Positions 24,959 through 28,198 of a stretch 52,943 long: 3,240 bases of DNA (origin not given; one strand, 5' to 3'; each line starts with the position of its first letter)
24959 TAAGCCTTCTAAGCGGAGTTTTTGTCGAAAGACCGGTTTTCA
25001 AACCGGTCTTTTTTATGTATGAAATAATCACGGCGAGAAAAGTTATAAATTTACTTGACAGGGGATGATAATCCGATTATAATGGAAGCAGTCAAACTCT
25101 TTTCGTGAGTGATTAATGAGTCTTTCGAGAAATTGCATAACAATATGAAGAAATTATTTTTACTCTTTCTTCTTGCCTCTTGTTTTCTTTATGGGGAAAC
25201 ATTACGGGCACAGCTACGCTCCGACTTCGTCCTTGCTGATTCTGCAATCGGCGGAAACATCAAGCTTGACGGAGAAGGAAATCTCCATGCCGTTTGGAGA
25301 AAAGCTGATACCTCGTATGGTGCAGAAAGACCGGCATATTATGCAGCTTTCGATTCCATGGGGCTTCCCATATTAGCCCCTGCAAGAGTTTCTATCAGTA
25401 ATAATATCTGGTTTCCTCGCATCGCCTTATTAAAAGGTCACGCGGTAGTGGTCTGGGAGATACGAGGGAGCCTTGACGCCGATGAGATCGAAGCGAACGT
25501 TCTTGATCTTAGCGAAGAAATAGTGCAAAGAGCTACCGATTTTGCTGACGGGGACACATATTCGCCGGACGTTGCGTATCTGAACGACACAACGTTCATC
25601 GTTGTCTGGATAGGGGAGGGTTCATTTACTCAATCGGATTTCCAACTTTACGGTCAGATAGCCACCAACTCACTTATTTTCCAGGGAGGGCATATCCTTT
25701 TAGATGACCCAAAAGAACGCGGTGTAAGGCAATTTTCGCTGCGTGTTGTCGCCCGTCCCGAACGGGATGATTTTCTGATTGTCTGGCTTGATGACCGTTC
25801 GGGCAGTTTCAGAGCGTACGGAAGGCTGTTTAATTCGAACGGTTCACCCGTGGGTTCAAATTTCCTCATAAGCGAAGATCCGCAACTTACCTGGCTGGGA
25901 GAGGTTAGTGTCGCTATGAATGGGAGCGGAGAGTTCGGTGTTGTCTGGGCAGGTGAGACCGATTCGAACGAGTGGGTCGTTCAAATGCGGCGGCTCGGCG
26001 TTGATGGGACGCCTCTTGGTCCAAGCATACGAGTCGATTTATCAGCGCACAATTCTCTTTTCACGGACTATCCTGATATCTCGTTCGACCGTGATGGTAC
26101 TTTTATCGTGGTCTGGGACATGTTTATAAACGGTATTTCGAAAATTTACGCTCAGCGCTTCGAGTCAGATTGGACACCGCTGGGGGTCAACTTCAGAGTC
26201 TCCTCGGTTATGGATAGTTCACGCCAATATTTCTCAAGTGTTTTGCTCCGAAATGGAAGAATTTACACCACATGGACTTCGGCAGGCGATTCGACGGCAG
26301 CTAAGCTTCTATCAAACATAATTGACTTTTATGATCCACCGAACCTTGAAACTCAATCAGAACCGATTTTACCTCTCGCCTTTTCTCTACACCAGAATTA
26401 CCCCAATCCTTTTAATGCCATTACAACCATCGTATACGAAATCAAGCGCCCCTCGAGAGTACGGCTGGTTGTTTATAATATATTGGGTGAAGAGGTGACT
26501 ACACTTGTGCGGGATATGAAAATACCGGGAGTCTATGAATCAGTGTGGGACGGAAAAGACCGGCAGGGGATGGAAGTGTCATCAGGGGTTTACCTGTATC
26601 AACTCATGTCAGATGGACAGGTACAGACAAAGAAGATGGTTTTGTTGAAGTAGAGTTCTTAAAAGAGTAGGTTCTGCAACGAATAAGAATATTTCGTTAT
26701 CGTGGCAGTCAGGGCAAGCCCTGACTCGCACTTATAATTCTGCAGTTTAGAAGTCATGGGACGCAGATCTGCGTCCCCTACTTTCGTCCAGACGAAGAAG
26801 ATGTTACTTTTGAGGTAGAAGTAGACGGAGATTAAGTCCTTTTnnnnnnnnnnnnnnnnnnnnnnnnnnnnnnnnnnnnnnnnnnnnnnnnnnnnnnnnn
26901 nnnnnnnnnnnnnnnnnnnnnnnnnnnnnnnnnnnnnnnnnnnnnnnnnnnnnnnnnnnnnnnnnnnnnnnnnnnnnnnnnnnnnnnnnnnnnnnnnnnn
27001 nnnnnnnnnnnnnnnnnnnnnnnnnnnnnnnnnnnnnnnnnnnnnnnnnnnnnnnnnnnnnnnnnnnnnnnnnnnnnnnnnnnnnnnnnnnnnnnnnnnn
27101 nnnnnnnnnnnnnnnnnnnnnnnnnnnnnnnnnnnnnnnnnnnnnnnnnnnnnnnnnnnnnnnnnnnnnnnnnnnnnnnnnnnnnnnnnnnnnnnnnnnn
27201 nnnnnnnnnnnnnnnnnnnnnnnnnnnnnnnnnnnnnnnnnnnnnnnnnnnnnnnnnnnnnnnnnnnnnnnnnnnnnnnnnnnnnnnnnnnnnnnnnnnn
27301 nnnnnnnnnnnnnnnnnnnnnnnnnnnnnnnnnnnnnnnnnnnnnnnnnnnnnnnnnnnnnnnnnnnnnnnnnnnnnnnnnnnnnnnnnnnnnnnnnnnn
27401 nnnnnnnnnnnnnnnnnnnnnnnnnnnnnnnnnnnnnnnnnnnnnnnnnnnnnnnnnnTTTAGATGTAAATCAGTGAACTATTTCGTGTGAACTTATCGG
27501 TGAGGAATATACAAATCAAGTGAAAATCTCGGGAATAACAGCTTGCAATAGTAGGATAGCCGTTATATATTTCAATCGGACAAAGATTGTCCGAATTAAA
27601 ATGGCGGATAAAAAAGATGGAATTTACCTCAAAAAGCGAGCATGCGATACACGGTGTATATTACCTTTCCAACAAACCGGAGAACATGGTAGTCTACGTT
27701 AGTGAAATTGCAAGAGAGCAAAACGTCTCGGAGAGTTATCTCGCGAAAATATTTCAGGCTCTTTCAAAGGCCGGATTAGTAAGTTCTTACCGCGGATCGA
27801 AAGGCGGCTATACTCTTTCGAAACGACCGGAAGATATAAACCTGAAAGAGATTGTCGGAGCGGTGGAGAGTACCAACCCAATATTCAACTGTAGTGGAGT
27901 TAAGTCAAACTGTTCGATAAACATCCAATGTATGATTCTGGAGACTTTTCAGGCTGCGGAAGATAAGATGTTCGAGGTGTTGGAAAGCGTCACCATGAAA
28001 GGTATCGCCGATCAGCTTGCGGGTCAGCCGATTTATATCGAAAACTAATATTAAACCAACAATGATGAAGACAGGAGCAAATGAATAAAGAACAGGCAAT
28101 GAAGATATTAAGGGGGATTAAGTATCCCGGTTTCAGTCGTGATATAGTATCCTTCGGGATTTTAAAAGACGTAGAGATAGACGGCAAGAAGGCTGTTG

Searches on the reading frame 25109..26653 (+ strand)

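Call 10: search_protein_families(library=pfam, proteins=[window:25109-26653:+])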
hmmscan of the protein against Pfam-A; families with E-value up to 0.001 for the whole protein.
window:25109-26653:+ (514 aa): 3 families
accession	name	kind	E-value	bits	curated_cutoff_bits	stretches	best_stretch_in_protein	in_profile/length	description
PF13860.13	FlgD_ig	-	5.2e-07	30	27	1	447-499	20-73/79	FlgD Ig-like domain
PF18962.6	Por_Secre_tail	-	5.2e-05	23.9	27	1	431-511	2-74/75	Secretion system C-terminal sorting domain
PF13585.12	CHU_C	-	0.00086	19.8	27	0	443-509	21-81/86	CHU_C Type IX secretion signal domain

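Call 93: search_protein_families(library=ncbifam, proteins=[window:25109-26653:+], max_evalue=0.01)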
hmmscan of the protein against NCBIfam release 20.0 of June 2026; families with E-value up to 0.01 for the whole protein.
window:25109-26653:+ (514 aa): 5 families
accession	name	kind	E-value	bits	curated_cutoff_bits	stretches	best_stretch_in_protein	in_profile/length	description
TIGR04183.1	Por_Secre_tail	domain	1.1e-09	38.1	23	1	431-511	2-70/72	T9SS type A sorting domain-containing protein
NF033707.1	T9SS_sortase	equivalog_domain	6.3e-08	30.7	420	1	425-502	996-1078/1095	type IX secretion system sortase PorU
NF052323.1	T9SSA_dep_M6i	equivalog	0.0002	19.5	600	1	417-501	949-1026/1043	T9SS-dependent M6-like inactivated metalloprotease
NF005176.1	PRK06655.1-1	equivalog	0.0046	16.9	230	1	448-502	96-150/197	flagellar hook assembly protein FlgD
NF038113.1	T9SSA_dep_M36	equivalog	0.0088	14.2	885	0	427-512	792-868/869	T9SS-dependent M36 family metallopeptidase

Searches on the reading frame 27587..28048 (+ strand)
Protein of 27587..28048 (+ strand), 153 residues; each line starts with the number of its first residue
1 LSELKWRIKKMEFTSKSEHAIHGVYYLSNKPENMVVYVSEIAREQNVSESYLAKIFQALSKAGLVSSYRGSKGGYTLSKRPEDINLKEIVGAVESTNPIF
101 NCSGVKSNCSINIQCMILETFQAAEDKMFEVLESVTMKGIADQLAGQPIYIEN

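Call 93: search_protein_families(library=ncbifam, proteins=[window:27587-28048:+], max_evalue=0.01)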
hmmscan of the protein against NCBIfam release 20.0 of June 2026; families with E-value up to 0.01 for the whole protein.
window:27587-28048:+ (153 aa): 8 families
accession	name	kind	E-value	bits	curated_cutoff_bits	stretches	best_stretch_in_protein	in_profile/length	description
TIGR00738.1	rrf2_super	superfamily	2e-34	118.3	73.3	1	11-140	1-130/132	Rrf2 family transcriptional regulator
TIGR02010.1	IscR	equivalog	1.1e-25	90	207.55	1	11-143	1-132/135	Fe-S cluster assembly transcriptional regulator IscR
TIGR02944.1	suf_reg_Xantho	equivalog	1.4e-22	80.4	110.65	1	35-138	25-128/130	SUF system Fe-S cluster assembly regulator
NF008886.0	PRK11920.1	equivalog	3.4e-19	69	193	1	11-141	1-131/153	iron-responsive transcriptional regulator RirA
NF008240.0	PRK11014.1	equivalog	4.8e-17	62.3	182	1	11-142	1-129/141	nitric oxide-sensing transcriptional repressor NsrR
NF008110.0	PRK10857.1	equivalog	5.6e-17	62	275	1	11-140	1-129/164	Fe-S cluster assembly transcriptional regulator IscR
NF047409.1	Cys_reg_CymR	equivalog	1.3e-15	57.8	195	1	16-142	6-125/139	cysteine metabolism transcriptional regulator CymR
NF041852.1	trans_reg_HypR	equivalog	4.7e-06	26.6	180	1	20-143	8-135/139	redox-sensitive transcriptional regulator HypR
